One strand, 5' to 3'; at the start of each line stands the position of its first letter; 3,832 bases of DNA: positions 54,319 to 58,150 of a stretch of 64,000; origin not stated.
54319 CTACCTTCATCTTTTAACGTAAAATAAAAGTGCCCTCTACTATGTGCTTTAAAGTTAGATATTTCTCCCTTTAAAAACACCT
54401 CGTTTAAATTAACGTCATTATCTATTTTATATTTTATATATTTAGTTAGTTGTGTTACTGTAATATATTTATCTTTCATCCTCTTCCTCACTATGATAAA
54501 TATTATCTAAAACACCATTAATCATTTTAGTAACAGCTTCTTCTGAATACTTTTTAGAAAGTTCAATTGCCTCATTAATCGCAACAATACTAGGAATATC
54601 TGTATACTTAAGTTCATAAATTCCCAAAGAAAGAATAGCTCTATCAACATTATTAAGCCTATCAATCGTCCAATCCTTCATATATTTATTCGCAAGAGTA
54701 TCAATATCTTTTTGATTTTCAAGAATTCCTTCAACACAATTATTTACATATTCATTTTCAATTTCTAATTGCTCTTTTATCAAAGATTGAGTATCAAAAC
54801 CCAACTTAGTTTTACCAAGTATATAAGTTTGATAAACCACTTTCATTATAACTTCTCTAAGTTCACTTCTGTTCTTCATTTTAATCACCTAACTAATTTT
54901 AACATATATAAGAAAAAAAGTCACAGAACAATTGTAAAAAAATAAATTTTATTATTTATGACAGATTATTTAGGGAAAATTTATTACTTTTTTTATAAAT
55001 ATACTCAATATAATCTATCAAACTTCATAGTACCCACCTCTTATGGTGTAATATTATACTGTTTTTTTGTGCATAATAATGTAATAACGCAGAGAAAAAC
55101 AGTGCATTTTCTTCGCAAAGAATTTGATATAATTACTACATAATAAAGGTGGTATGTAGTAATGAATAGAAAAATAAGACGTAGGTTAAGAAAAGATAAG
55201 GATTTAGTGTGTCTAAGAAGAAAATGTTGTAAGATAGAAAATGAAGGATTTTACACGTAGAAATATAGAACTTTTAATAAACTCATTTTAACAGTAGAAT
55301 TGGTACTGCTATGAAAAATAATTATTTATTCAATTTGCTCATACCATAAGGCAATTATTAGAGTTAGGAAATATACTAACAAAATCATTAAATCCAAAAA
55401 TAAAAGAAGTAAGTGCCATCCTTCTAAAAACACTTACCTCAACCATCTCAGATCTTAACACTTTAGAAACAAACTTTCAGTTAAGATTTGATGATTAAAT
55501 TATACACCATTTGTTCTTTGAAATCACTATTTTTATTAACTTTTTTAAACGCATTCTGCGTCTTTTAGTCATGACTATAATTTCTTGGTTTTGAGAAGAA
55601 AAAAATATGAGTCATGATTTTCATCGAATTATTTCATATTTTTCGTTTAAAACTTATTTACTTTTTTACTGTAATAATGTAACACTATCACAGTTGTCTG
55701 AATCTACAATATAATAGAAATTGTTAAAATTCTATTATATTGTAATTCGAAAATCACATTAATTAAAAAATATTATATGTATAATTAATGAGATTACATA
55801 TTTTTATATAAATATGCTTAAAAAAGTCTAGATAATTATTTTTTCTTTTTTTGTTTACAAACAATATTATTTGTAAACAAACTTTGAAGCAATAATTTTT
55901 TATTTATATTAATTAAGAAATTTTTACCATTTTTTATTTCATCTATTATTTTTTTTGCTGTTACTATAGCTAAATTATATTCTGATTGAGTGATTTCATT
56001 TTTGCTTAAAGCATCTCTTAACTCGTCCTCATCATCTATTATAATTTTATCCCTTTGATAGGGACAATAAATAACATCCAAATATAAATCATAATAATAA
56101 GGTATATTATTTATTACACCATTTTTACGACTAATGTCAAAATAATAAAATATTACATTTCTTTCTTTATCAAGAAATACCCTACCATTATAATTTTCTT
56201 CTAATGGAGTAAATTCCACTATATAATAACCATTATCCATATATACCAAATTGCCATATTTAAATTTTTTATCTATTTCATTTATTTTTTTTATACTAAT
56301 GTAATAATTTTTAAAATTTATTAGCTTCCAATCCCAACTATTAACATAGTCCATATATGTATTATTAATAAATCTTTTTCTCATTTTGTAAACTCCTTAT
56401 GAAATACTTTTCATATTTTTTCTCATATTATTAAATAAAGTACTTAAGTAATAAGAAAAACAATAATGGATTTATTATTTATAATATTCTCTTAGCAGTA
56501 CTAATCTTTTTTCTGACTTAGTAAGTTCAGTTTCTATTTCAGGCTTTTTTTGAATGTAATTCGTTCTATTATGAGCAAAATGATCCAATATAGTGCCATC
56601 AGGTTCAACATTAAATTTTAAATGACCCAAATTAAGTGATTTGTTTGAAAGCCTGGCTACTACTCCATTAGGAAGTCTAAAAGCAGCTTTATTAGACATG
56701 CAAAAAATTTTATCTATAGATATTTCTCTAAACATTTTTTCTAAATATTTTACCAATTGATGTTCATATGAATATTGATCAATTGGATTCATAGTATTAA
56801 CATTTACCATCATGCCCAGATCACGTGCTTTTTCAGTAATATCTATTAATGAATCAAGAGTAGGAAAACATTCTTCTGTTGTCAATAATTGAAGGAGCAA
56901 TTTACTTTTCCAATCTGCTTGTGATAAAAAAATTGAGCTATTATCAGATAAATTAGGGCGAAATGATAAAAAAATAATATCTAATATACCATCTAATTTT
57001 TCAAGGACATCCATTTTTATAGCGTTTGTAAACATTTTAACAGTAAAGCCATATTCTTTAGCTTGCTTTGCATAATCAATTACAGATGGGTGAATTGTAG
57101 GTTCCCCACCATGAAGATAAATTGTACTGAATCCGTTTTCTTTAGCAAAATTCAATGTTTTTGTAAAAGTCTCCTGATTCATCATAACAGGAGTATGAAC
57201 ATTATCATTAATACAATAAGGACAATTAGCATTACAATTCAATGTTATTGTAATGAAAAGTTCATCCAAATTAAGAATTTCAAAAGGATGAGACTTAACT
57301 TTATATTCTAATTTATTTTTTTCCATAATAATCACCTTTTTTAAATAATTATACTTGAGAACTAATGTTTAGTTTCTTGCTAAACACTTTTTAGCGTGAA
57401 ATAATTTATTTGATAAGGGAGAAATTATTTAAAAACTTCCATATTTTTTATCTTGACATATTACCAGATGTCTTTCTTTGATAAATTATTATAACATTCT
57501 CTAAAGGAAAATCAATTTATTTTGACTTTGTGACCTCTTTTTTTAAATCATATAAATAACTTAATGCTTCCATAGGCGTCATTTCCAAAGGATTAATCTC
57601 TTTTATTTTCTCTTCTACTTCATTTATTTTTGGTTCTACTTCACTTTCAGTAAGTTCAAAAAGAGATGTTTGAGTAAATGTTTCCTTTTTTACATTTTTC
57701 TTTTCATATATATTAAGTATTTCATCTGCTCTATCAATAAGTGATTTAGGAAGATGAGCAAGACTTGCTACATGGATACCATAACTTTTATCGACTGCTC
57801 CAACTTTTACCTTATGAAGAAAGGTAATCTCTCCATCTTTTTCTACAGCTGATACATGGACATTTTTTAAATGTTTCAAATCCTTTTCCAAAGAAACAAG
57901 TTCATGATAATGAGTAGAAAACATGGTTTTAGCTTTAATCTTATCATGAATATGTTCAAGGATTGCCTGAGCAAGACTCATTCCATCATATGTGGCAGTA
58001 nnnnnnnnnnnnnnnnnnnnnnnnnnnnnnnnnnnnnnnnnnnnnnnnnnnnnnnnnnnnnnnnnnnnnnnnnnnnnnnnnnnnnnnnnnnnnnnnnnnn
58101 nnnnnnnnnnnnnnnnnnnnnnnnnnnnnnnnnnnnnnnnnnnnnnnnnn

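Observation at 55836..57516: Stand-alone radical-SAM + DUF402 cassette where mutL is expected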

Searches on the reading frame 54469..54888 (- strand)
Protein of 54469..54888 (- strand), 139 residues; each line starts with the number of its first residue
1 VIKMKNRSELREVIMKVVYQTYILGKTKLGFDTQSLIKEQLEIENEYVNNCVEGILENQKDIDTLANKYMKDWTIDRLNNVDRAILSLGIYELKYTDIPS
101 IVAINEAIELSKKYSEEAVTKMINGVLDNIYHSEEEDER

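Call 92: search_protein_families(library=pfam, proteins=[window:54469-54888:-], max_evalue=0.00001)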
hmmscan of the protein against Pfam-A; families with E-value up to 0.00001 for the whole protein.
window:54469-54888:- (139 aa): 1 family
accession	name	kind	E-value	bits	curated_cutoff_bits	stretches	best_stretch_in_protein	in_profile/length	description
PF01029.23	NusB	-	5.9e-32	111.3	23.1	1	10-131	3-132/133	NusB family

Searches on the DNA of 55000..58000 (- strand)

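Call 23: search_rna_families(source=window, start=55000, end=58000, threshold=evalue, max_evalue=1)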
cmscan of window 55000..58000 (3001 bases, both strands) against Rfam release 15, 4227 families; matches with E-value up to 1: 0.
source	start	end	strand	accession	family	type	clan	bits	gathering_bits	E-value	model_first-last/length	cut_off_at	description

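Call 54: search_rna_families(sources=[L011, L014, L007, L002, L019, L016, L001, L020], threshold=evalue, max_evalue=0.1)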
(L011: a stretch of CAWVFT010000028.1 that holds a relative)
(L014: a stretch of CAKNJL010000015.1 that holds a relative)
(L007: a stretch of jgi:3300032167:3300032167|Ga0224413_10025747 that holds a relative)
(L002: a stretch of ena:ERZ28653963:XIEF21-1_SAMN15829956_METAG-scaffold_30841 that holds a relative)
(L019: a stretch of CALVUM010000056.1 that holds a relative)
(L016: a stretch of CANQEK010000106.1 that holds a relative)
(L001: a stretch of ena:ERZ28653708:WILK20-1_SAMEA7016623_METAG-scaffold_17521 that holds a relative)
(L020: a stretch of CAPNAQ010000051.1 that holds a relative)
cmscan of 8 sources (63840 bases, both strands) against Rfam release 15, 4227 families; matches with E-value up to 0.1: 1.
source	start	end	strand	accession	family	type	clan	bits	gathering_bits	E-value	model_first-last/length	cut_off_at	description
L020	6821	7171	-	RF00010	RNaseP_bact_a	Gene; ribozyme;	CL00002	300.1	100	3.2e-97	1-367/367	no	Bacterial RNase P class A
